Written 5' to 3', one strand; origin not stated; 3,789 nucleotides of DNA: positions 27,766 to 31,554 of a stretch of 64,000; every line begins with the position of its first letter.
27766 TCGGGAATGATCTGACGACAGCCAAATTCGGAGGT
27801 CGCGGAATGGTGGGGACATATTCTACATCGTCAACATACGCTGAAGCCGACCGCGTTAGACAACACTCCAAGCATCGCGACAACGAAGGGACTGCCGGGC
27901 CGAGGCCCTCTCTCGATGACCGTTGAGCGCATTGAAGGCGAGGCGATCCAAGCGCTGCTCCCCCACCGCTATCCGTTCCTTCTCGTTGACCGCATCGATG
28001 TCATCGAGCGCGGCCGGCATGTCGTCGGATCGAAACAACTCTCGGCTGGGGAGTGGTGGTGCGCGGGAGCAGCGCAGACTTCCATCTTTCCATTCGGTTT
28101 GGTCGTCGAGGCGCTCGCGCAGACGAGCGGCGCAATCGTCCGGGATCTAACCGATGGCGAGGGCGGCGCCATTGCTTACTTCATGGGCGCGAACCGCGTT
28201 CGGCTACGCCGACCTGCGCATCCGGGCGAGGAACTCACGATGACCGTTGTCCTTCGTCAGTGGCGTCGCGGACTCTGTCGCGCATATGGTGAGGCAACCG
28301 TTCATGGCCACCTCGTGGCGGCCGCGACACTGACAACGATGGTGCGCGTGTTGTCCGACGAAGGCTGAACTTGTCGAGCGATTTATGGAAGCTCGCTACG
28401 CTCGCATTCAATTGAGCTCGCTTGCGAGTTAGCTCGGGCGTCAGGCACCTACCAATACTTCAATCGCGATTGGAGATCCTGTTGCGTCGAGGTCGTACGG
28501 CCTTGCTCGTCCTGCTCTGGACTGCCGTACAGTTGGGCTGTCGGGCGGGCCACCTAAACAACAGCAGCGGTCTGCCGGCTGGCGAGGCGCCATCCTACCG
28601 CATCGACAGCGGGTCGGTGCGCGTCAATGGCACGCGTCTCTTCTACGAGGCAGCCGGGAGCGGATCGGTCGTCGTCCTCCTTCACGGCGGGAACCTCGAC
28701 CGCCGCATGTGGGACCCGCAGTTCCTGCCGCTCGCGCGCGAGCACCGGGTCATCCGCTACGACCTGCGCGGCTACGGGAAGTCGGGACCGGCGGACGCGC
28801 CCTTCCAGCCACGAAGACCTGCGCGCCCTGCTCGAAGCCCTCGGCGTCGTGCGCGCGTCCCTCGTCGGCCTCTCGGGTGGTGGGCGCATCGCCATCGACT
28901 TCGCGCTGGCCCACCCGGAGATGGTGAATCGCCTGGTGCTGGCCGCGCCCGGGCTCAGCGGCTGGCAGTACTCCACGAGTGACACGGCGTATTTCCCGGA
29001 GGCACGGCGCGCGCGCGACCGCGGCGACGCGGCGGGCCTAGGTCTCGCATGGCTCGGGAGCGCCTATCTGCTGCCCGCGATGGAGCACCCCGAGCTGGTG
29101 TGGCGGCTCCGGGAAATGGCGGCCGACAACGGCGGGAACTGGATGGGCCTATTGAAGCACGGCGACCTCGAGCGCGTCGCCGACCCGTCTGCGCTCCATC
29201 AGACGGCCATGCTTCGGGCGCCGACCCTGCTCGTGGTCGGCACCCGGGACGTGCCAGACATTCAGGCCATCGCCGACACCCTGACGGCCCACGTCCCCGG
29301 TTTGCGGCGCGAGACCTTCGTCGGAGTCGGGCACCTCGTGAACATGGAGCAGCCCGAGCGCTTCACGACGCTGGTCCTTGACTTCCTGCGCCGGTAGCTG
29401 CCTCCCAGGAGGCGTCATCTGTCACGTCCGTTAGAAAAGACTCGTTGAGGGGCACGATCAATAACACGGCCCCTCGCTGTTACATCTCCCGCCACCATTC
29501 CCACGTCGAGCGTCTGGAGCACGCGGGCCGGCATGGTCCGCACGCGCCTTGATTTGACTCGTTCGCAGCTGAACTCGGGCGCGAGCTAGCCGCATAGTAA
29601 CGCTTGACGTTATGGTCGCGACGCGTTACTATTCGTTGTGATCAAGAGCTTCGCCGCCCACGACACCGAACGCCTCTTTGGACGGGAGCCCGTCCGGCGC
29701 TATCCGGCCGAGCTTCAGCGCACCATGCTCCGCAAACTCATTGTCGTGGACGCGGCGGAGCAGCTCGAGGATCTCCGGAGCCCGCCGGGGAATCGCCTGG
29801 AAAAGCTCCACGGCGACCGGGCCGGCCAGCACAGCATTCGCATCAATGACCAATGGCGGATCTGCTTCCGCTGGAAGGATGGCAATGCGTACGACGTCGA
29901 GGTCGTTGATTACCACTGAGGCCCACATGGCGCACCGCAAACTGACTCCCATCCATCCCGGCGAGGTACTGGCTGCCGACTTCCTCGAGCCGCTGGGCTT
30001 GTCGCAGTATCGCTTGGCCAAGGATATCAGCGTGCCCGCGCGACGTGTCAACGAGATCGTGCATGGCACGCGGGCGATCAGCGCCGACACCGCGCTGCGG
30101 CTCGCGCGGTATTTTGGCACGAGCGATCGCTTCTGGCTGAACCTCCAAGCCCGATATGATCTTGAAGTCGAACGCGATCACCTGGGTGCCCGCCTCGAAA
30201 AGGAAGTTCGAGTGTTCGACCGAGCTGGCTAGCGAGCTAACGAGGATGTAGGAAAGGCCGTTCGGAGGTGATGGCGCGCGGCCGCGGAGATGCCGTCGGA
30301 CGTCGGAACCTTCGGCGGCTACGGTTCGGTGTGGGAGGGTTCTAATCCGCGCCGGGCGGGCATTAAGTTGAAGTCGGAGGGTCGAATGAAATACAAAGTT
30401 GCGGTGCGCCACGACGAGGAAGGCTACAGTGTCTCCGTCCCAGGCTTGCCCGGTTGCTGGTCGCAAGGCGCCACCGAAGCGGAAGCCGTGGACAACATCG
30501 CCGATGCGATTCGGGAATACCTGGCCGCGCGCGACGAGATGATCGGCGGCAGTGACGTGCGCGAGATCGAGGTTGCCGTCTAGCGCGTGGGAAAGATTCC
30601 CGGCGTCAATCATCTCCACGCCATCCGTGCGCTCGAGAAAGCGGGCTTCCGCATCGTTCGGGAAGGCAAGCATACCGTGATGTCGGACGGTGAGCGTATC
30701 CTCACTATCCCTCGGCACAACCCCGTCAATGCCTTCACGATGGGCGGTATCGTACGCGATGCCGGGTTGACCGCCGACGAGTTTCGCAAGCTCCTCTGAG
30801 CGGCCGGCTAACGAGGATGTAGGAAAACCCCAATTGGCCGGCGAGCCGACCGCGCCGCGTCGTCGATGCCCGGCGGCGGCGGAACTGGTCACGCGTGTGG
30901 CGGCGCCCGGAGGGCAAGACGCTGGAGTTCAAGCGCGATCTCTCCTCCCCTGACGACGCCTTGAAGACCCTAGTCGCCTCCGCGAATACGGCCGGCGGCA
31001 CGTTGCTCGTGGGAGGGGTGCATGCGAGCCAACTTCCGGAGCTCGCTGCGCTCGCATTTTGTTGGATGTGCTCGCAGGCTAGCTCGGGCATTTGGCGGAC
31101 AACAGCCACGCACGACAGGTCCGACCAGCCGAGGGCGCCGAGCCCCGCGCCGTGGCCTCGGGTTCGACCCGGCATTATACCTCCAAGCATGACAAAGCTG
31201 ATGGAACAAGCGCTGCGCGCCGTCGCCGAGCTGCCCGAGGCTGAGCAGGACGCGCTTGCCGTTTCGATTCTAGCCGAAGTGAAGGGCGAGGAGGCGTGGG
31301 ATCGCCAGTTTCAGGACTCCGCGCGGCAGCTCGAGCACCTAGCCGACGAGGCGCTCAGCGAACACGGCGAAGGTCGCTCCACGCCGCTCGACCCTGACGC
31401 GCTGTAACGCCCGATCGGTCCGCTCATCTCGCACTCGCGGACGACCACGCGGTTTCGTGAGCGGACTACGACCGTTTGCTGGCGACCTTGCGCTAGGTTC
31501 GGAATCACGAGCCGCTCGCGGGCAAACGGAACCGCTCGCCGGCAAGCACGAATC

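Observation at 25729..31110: Integron-cassette-like array without an integrase (CALIN hypothesis)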

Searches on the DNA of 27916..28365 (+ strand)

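Call 59: search_with_rna_model(model_id=R2, sources=[L039, L040, L041, L042, L043], max_evalue=0.01, filters=off, show_alignments=6)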
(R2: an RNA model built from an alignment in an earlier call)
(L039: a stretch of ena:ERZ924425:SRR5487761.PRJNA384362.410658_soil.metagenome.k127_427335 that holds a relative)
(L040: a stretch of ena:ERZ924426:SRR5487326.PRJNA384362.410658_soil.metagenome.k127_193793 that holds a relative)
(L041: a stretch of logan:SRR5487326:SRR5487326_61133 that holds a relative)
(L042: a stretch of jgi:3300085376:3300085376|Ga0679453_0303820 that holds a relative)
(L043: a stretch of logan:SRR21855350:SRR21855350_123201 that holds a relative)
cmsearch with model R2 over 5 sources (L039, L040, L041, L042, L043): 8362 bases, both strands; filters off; matches with E-value up to 0.01: 4.
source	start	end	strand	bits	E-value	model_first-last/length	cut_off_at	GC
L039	1736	1847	+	35.6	2.4e-08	1-95/95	no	0.69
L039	540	634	+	25.7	1.5e-05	1-95/95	no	0.55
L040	551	645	+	25.7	1.5e-05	1-95/95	no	0.55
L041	524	618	+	25.7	1.5e-05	1-95/95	no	0.55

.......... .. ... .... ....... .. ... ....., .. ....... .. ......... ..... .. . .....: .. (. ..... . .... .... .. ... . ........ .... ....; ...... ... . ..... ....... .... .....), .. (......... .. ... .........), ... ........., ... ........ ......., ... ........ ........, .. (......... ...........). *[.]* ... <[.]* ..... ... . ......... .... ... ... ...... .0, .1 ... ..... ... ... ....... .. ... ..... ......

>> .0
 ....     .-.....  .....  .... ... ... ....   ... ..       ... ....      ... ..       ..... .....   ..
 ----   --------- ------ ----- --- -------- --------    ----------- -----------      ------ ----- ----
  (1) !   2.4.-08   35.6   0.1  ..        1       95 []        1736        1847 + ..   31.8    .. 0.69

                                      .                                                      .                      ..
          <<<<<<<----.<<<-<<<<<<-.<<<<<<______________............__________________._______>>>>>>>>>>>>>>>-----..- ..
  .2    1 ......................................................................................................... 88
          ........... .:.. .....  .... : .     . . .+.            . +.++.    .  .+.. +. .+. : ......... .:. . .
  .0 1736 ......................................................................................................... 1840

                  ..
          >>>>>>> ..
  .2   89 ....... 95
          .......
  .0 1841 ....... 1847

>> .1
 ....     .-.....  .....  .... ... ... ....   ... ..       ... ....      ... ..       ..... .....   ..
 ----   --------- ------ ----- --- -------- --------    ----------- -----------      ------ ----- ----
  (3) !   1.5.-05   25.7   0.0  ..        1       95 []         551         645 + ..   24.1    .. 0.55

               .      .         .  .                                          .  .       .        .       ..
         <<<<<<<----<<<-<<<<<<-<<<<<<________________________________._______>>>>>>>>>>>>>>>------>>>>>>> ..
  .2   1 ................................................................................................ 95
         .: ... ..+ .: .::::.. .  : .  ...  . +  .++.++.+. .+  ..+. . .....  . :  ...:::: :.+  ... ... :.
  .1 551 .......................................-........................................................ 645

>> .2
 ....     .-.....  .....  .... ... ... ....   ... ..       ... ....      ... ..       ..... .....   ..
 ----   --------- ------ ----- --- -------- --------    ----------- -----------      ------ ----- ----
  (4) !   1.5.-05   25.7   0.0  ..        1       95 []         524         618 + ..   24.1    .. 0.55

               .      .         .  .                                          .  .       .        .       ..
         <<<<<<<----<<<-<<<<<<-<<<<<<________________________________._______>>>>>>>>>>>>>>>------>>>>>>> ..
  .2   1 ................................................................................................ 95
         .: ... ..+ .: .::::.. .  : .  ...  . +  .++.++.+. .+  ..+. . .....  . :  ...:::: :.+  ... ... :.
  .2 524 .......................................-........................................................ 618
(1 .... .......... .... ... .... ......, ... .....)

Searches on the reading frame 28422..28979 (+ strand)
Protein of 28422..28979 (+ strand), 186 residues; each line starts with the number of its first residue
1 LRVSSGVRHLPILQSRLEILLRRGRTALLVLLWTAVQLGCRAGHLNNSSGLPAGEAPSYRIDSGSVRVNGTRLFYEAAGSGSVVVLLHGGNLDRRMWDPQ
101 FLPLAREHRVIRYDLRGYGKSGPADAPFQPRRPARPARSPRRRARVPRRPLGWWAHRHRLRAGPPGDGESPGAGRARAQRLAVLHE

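Call 11: search_protein_families(library=pfam, proteins=[window:28422-28979:+], max_evalue=0.01)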
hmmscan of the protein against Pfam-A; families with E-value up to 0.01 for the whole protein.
window:28422-28979:+ (186 aa): 2 families
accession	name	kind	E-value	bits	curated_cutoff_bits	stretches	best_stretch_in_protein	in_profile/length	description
PF12697.13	Abhydrolase_6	-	3.4e-07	31.6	26.3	1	84-130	1-50/217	Alpha/beta hydrolase family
PF00561.26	Abhydrolase_1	-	1.2e-06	28.8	25.8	1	83-124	2-44/245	alpha/beta hydrolase fold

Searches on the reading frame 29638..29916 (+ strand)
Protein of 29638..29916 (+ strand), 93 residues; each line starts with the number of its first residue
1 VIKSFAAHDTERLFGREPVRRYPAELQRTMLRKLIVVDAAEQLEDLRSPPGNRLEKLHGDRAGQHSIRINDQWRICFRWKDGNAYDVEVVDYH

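Call 11: search_protein_families(library=pfam, proteins=[window:29638-29916:+], max_evalue=0.01)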
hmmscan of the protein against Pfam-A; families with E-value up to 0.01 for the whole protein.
window:29638-29916:+ (93 aa): 1 family
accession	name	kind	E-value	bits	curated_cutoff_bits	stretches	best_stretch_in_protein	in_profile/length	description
PF05015.19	HigB-like_toxin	-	3.2e-20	72.8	27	1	4-93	2-91/91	RelE-like toxin of type II toxin-antitoxin system HigB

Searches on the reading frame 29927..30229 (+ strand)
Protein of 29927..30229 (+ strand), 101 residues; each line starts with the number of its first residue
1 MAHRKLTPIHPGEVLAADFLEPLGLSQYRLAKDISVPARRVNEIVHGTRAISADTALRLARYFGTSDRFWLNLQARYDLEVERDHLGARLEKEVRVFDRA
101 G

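Call 11: search_protein_families(library=pfam, proteins=[window:29927-30229:+], max_evalue=0.01)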
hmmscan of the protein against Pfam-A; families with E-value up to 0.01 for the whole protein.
window:29927-30229:+ (101 aa): 3 families
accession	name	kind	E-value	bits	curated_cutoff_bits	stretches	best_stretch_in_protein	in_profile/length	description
PF01381.28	HTH_3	-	3e-09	37.2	23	1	20-67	5-52/55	Helix-turn-helix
PF13560.12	HTH_31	-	0.00055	20.6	27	1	24-67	14-58/64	Helix-turn-helix domain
PF13443.12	HTH_26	-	0.0065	17.1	22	1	24-65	10-52/63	Cro/C1-type HTH DNA-binding domain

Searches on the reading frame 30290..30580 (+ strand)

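Call 11: search_protein_families(library=pfam, proteins=[window:30290-30580:+], max_evalue=0.01)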
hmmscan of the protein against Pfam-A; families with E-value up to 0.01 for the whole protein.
window:30290-30580:+ (97 aa): 2 families
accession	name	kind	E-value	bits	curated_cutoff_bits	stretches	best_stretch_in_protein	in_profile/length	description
PF15919.11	HicB_lk_antitox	-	2.2e-08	34.7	27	1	35-80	1-47/123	HicB_like antitoxin of bacterial toxin-antitoxin system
PF21748.3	UPF0150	-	1.4e-05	25.4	27.3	1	40-80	15-55/64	UPF0150-like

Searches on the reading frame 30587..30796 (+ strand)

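Call 11: search_protein_families(library=pfam, proteins=[window:30587-30796:+], max_evalue=0.01)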
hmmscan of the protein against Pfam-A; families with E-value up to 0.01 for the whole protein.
window:30587-30796:+ (70 aa): 1 family
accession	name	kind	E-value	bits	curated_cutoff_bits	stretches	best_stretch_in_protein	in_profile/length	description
PF07927.17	HicA_toxin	-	3.3e-08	34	27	1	13-61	5-58/58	HicA toxin of bacterial toxin-antitoxin,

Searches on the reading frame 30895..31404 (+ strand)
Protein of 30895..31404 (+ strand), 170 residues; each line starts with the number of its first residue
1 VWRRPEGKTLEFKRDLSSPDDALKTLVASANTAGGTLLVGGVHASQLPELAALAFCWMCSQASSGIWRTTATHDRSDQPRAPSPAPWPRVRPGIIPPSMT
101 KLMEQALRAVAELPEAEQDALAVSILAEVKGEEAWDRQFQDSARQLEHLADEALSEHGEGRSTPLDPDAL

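Call 10: search_protein_families(library=pfam, proteins=[window:30895-31404:+], max_evalue=0.01)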
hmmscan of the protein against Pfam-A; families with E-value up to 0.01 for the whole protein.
window:30895-31404:+ (170 aa): 1 family
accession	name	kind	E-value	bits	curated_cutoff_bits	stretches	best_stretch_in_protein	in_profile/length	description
PF04326.19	SLFN_AlbA_2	-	3.6e-06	27.9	25.3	1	6-40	1-38/118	Schlafen, AlbA_2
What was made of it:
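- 30895..31020 (+): AlbA_2 (Schlafen-type) N-terminal gene fragment. Pfam PF04326, 27.9 bits, covering profile positions 1-38 of 118 only (call 10).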

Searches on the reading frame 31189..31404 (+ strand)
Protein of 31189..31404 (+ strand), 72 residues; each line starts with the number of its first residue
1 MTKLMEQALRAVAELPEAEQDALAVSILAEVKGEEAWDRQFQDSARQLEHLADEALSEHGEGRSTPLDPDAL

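Call 53: search_protein_families(library=pfam, proteins=[window:31189-31404:+], max_evalue=0.01)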
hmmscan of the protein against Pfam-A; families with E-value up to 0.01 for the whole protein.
window:31189-31404:+ (72 aa): 0 families

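Call 72: search_protein_families(library=ncbifam, proteins=[window:31189-31404:+], max_evalue=0.001)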
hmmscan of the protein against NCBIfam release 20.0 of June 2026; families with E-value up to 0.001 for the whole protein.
window:31189-31404:+ (72 aa): 0 families

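Call 83: search_protein_families(library=pfam, proteins=[window:31189-31404:+], max_evalue=10)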
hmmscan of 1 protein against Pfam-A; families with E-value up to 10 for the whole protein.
window:31189-31404:+ (72 aa): 1 family
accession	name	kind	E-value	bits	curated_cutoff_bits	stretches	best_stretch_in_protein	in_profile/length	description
PF06046.19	Sec6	-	0.14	11.1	29.7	1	2-50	12-60/537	Exocyst complex component Sec6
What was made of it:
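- Checked: The 'orphan antitoxin' (31189-31407) matches no family (calls 53, 72, 83).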
